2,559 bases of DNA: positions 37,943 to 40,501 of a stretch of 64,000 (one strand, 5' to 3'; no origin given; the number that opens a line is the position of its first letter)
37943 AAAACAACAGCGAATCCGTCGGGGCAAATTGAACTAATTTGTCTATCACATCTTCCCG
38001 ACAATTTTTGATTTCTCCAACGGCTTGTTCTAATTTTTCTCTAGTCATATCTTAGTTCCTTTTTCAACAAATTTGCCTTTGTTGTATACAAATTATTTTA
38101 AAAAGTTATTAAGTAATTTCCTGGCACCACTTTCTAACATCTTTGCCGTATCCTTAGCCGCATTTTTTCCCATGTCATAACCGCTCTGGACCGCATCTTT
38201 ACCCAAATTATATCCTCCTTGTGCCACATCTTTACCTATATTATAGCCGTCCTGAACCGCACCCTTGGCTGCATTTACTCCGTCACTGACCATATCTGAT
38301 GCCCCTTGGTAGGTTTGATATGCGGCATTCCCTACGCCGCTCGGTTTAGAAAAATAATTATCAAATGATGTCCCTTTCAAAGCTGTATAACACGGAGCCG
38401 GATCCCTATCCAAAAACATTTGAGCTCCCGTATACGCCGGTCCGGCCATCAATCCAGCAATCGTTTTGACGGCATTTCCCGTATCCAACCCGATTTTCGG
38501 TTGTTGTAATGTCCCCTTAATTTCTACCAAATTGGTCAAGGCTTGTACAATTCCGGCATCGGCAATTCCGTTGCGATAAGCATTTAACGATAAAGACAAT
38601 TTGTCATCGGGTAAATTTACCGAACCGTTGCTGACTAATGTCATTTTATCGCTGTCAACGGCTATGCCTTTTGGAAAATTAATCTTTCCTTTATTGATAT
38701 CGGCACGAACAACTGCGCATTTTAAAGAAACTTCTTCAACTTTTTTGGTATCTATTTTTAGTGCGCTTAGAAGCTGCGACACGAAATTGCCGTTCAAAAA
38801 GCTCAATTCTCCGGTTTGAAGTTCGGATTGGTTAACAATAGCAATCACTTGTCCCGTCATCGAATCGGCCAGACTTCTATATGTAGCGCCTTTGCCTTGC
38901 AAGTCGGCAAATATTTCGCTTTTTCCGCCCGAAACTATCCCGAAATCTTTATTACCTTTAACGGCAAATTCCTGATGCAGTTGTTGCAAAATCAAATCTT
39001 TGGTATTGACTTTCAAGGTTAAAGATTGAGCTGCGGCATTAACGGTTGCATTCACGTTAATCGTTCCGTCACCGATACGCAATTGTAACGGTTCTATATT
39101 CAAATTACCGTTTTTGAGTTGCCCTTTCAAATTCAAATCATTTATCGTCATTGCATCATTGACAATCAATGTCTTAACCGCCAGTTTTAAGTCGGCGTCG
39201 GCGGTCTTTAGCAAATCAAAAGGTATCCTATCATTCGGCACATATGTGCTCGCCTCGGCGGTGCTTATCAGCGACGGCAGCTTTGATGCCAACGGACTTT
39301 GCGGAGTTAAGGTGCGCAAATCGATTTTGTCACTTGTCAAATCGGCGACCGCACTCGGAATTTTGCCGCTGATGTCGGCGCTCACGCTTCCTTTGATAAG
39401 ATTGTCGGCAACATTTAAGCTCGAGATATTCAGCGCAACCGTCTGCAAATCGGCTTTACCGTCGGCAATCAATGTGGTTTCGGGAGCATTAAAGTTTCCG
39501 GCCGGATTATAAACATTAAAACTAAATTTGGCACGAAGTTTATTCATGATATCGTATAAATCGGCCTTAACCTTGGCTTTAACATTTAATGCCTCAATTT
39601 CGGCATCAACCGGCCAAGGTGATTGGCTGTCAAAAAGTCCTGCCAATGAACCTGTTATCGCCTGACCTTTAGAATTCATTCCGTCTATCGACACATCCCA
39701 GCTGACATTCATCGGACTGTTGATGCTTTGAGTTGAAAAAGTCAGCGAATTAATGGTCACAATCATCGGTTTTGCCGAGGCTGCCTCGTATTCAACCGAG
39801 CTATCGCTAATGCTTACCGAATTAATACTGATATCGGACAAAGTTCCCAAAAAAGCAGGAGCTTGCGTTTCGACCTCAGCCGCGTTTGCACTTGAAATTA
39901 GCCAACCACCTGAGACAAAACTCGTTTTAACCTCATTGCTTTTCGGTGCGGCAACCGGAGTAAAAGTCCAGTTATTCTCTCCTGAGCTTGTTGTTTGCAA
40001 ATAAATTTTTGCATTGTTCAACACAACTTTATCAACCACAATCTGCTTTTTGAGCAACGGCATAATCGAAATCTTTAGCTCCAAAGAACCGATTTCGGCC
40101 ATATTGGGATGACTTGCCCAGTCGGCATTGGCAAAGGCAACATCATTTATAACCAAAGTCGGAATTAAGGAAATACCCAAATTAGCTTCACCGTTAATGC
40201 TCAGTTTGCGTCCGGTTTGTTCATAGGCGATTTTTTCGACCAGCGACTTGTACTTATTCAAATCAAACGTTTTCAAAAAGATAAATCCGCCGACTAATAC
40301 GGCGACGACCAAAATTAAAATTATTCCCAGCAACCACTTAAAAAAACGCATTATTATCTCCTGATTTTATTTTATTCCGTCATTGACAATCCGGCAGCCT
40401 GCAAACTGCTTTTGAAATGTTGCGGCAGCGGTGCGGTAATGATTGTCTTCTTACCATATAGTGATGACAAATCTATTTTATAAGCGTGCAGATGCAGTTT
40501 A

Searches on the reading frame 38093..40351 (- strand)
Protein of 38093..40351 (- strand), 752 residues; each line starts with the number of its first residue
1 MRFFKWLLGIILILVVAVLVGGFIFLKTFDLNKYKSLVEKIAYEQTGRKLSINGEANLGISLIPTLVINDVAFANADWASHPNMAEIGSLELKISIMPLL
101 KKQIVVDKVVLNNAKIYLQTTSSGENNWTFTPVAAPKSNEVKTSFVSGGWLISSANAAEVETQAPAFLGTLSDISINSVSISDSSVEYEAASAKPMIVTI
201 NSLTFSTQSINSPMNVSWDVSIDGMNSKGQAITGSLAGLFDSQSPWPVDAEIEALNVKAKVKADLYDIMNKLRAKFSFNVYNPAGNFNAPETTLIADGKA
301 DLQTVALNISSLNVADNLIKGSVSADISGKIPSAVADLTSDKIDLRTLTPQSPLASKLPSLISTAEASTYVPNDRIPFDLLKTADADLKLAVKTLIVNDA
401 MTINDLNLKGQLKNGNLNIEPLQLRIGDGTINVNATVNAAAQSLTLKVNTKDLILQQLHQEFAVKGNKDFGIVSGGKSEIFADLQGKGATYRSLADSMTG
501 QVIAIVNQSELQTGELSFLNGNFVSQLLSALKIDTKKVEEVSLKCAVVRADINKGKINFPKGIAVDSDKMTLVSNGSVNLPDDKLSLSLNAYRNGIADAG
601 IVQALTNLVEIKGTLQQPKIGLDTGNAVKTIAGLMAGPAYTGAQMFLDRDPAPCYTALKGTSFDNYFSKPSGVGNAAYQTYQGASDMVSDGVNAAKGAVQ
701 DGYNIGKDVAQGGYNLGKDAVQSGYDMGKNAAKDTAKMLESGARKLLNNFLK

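Call 32: find_encoding_contigs(protein=window:38093-40351:-, flank=10000, max_places=1)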
Protein window:38093-40351:- (752 aa): 2 contigs read that carry it; 1 place shown.
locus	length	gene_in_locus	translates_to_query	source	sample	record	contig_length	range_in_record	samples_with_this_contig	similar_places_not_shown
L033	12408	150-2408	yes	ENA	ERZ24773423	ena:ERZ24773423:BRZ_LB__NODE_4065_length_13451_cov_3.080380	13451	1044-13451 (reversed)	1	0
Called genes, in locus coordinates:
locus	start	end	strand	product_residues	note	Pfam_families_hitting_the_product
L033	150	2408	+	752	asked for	PF05170:AsmA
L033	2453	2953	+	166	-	PF07542:ATP12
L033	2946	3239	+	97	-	PF00708:Acylphosphatase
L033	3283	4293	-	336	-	PF00056:Ldh_1_N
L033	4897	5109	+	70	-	-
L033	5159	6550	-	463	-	PF01136:Peptidase_U32, PF16325:Peptidase_U32_C (weak)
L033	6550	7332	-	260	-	PF11306:DUF3108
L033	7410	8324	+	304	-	PF01820:Dala_Dala_lig_N, PF02222:ATP-grasp (weak), PF02655:ATP-grasp_3, PF08443:RimK (weak), PF07478:Dala_Dala_lig_C, PF13535:ATP-grasp_4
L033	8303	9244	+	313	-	PF01715:IPPT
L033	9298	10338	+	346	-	PF00022:Actin, PF06723:MreB_Mbl, PF11104:PilM_2 (faint), PF00012:HSP70, PF14450:FtsA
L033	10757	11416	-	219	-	-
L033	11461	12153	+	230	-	-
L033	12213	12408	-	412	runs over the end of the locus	?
